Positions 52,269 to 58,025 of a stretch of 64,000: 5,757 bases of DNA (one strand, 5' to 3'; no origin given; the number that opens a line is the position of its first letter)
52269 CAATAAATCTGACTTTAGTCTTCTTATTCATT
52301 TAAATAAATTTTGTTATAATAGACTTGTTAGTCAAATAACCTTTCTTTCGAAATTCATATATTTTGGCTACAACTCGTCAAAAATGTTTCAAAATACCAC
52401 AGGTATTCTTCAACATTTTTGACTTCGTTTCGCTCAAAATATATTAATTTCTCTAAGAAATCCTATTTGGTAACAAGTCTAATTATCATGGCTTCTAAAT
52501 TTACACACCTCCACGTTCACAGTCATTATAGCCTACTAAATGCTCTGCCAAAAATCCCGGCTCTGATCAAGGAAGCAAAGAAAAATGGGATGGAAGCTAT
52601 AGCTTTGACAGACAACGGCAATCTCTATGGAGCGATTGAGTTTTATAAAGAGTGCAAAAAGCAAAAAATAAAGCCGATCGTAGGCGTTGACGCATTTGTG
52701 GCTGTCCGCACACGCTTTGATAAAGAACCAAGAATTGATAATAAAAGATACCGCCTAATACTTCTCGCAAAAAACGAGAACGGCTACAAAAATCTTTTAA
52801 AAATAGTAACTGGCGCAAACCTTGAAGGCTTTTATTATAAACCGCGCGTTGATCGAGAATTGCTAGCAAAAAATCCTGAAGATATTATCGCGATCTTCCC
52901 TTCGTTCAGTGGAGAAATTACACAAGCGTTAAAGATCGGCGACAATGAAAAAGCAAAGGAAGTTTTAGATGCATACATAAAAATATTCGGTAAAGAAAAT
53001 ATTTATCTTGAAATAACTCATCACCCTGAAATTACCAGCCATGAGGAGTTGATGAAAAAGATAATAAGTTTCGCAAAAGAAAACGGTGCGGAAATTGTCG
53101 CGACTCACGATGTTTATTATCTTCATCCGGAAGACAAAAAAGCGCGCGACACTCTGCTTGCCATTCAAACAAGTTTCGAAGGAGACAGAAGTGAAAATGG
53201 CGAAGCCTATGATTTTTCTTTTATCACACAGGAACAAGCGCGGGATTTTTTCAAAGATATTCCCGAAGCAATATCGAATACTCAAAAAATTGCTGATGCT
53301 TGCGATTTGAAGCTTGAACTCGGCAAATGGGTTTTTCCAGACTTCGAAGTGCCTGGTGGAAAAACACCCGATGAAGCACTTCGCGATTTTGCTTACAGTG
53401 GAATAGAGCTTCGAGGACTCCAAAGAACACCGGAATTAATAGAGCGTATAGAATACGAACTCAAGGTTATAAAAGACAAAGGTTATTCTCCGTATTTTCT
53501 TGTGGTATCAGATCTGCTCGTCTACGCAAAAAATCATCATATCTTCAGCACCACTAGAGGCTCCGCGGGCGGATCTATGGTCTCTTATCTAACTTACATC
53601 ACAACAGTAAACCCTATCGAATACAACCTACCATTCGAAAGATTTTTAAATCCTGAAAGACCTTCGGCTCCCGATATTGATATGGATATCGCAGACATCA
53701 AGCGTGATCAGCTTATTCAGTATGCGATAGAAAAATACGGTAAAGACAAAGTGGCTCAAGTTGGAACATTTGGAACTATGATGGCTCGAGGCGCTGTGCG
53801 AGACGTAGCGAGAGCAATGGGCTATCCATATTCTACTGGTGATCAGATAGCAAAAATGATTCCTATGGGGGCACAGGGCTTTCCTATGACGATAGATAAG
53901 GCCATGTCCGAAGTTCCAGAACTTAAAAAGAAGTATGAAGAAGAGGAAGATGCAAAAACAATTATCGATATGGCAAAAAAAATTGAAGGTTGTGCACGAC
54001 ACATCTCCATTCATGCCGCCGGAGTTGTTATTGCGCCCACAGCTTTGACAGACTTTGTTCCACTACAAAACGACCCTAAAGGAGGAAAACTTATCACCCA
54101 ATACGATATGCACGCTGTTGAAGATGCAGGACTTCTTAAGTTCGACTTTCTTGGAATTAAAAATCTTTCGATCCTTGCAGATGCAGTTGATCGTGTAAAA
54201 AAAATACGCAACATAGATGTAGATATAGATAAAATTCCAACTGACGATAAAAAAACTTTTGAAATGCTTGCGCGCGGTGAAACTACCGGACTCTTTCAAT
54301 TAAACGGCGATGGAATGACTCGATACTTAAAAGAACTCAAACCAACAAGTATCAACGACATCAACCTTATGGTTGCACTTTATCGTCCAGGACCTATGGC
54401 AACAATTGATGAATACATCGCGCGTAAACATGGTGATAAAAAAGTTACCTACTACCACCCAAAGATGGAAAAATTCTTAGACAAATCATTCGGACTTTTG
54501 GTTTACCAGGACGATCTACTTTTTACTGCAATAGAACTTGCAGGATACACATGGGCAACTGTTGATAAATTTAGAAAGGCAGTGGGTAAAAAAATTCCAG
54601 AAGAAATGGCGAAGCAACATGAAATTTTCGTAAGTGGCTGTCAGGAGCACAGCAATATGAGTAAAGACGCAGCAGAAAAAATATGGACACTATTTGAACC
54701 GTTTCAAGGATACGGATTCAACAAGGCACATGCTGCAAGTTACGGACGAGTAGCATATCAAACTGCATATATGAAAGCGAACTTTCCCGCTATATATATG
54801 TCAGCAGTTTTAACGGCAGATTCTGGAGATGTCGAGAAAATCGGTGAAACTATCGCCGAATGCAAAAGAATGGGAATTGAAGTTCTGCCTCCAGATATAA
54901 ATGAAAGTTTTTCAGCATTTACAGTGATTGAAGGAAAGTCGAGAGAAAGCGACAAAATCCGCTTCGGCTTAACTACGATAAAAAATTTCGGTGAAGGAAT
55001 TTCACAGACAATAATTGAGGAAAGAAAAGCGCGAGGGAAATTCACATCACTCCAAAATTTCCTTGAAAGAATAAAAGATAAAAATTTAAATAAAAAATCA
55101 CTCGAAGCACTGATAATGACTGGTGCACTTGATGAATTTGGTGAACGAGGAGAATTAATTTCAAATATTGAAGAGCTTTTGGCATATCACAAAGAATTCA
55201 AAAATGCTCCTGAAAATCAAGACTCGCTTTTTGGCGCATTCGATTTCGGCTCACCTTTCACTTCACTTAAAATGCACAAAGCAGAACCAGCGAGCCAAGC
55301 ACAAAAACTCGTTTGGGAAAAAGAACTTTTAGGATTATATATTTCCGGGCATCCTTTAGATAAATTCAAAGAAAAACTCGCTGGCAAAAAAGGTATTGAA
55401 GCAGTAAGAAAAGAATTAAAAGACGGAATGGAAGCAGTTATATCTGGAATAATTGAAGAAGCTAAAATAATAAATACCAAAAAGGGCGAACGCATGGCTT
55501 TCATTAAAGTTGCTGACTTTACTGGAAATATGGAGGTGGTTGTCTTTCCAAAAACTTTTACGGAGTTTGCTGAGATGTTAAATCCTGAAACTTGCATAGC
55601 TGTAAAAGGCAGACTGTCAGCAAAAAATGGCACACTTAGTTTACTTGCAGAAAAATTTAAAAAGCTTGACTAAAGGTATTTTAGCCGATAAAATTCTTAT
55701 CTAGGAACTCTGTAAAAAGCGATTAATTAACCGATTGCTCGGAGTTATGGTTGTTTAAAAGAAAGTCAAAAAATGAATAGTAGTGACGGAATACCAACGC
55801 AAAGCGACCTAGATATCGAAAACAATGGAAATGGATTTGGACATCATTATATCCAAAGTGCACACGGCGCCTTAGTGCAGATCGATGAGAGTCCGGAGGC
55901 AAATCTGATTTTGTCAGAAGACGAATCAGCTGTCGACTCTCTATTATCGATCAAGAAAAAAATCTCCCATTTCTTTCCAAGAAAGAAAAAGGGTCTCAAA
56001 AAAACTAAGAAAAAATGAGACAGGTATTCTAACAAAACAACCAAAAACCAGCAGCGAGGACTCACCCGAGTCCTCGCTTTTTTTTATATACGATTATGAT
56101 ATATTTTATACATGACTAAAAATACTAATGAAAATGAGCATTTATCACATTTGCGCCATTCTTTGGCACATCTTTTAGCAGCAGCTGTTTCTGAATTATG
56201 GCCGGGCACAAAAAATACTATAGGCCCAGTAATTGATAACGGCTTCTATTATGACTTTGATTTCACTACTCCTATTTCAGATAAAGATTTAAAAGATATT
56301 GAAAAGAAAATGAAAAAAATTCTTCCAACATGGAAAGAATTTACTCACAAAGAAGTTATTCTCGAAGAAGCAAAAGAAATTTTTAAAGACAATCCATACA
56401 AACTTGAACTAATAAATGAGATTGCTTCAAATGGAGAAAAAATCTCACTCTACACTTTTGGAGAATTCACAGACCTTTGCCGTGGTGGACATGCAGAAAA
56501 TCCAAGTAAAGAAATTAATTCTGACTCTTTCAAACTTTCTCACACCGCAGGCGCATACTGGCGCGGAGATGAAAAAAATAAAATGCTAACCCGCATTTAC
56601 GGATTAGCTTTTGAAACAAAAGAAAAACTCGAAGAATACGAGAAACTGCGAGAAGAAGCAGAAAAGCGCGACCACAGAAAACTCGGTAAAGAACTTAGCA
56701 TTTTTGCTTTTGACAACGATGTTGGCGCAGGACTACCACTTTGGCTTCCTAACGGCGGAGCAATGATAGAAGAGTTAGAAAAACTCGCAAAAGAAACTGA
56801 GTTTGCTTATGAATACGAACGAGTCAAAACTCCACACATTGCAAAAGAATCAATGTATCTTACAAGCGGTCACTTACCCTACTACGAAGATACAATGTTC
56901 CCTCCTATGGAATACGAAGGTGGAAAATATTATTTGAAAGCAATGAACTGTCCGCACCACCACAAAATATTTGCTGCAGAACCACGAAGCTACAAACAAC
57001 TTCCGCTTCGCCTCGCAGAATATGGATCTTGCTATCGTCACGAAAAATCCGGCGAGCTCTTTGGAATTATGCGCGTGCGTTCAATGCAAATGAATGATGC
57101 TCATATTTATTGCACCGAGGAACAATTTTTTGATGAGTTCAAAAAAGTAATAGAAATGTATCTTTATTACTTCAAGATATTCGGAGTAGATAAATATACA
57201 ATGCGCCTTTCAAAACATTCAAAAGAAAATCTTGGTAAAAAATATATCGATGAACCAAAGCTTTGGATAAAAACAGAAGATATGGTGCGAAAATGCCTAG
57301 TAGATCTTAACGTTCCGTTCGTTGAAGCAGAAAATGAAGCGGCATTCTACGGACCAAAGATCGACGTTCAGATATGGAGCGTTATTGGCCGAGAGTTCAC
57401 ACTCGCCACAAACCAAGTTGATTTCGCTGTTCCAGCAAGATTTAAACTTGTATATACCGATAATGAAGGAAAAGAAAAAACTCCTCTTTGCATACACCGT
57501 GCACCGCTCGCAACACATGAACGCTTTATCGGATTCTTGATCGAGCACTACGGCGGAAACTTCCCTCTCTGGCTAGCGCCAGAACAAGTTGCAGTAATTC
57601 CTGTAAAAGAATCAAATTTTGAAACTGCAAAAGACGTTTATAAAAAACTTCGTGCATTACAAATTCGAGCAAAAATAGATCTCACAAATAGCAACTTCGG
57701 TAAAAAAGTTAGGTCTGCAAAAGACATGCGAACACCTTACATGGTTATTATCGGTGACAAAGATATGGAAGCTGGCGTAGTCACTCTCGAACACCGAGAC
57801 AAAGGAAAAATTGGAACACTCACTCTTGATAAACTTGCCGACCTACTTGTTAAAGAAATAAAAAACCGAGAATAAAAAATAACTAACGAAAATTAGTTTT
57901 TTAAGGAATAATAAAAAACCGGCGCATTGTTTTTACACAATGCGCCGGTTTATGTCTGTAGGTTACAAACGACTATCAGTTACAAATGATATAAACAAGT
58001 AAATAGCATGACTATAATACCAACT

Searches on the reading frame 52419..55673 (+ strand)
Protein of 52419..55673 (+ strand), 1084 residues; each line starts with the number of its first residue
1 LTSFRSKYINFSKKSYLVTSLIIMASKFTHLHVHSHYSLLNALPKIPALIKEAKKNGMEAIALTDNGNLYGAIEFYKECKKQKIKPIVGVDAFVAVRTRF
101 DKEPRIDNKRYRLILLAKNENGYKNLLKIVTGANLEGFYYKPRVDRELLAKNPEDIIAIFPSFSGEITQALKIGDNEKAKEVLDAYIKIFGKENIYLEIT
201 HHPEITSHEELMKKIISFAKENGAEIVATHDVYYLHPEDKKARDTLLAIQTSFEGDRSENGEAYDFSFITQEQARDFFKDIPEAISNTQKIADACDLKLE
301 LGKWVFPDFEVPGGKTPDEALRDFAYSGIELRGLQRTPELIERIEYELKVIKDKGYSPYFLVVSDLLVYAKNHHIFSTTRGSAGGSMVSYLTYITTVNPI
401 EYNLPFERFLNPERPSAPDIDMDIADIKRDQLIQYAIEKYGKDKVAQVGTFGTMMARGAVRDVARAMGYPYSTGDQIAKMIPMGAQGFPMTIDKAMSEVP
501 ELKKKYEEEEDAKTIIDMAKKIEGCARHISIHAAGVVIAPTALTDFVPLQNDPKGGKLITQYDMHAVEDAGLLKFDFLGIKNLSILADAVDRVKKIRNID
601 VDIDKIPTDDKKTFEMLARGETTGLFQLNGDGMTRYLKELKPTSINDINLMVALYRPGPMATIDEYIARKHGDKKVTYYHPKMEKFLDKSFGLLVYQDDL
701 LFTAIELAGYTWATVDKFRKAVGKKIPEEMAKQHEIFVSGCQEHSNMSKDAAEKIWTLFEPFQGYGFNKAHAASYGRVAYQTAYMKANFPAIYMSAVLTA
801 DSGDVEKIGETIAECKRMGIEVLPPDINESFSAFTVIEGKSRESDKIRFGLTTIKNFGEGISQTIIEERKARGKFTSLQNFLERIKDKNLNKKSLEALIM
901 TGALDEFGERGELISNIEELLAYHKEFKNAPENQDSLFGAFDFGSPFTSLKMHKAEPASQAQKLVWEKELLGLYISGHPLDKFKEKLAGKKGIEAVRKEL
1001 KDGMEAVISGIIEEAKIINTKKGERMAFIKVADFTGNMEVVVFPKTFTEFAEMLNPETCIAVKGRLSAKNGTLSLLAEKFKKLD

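Call 5: search_protein_families(library=pfam, proteins=[window:52419-55673:+], max_evalue=0.001)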
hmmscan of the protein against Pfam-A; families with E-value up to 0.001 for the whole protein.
window:52419-55673:+ (1084 aa): 5 families
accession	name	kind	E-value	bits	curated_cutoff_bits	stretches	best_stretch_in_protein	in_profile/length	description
PF07733.18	DNA_pol3_alpha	-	1.6e-92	310.2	23.9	1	321-579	3-260/260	Bacterial DNA polymerase III alpha NTPase domain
PF02811.25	PHP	-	1.5e-51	175.4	26.4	1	30-202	1-164/164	PHP domain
PF17657.6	DNA_pol3_finger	-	4.9e-50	169.6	22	1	582-744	1-165/166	Bacterial DNA polymerase III alpha subunit finger domain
PF14579.12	HHH_6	-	1e-27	96.6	25.6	1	819-909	1-85/90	Helix-hairpin-helix motif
PF01336.31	tRNA_anti-codon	-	4.3e-13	49.4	27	1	1013-1083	8-75/75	OB-fold nucleic acid binding domain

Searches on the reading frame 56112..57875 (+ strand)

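Call 28: search_protein_families(library=pfam, proteins=[window:56112-57875:+], max_evalue=0.00001)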
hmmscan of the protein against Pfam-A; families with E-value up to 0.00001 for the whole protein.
window:56112-57875:+ (587 aa): 3 families
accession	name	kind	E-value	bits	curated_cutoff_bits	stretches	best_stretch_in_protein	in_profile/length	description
PF00587.30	tRNA-synt_2b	-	6.2e-40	137.6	29.3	1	271-480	9-179/179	tRNA synthetase class II core domain (G, H, P, S and T)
PF03129.25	HGTP_anticodon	-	4.2e-23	81.8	21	1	492-581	1-93/94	Anticodon binding domain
PF07973.19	tRNA_SAD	-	7.4e-08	32.7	24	1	111-163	1-44/44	Threonyl and Alanyl tRNA synthetase second additional domain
